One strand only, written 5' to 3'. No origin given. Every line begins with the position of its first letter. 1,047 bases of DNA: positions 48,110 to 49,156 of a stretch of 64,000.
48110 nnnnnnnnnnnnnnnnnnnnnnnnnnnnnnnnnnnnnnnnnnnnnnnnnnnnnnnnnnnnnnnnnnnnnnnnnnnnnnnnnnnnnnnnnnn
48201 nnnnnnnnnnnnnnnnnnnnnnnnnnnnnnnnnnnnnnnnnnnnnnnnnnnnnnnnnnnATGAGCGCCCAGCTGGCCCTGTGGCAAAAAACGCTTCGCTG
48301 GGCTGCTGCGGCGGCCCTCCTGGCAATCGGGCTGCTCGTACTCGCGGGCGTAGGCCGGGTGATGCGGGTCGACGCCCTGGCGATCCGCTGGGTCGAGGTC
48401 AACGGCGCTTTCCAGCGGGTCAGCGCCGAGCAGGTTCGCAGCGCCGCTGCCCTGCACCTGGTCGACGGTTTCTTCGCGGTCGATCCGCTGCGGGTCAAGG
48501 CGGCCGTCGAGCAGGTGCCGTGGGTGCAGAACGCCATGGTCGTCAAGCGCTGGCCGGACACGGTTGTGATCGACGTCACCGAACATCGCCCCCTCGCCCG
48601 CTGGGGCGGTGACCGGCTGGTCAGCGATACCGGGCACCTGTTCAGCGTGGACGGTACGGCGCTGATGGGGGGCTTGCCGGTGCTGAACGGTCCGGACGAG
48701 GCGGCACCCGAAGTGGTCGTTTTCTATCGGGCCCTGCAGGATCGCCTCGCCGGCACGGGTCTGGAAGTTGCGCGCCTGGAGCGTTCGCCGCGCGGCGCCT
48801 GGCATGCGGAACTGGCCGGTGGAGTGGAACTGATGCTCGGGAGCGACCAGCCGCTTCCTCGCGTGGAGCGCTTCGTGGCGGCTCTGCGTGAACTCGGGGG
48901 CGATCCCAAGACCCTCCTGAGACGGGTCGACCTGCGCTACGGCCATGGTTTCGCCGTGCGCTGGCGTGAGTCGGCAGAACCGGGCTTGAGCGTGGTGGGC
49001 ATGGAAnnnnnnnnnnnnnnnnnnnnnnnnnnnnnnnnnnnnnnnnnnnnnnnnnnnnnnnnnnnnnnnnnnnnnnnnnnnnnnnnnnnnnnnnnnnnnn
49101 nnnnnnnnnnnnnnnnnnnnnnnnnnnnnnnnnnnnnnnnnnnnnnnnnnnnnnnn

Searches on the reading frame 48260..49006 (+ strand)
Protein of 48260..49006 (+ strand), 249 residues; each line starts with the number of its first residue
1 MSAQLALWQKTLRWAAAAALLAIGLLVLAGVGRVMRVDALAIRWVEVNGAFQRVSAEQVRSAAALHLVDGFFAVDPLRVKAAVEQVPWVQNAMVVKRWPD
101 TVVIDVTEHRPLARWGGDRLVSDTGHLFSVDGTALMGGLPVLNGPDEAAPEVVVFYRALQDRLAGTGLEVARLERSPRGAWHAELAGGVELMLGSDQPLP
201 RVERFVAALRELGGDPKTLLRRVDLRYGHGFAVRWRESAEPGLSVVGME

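Call 51: search_protein_families(library=pfam, proteins=[window:48260-49006:+], max_evalue=0.00001)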
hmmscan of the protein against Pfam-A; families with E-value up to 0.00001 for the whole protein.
window:48260-49006:+ (249 aa): 2 families
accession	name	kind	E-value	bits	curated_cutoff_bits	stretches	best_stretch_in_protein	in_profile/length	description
PF03799.20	FtsQ_DivIB_C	-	1.6e-19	71.3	21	1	113-226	1-114/114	Cell division protein FtsQ/DivIB, C-terminal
PF08478.15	POTRA_1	-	1.2e-17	64.3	23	1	41-109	2-69/69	POTRA domain, FtsQ-type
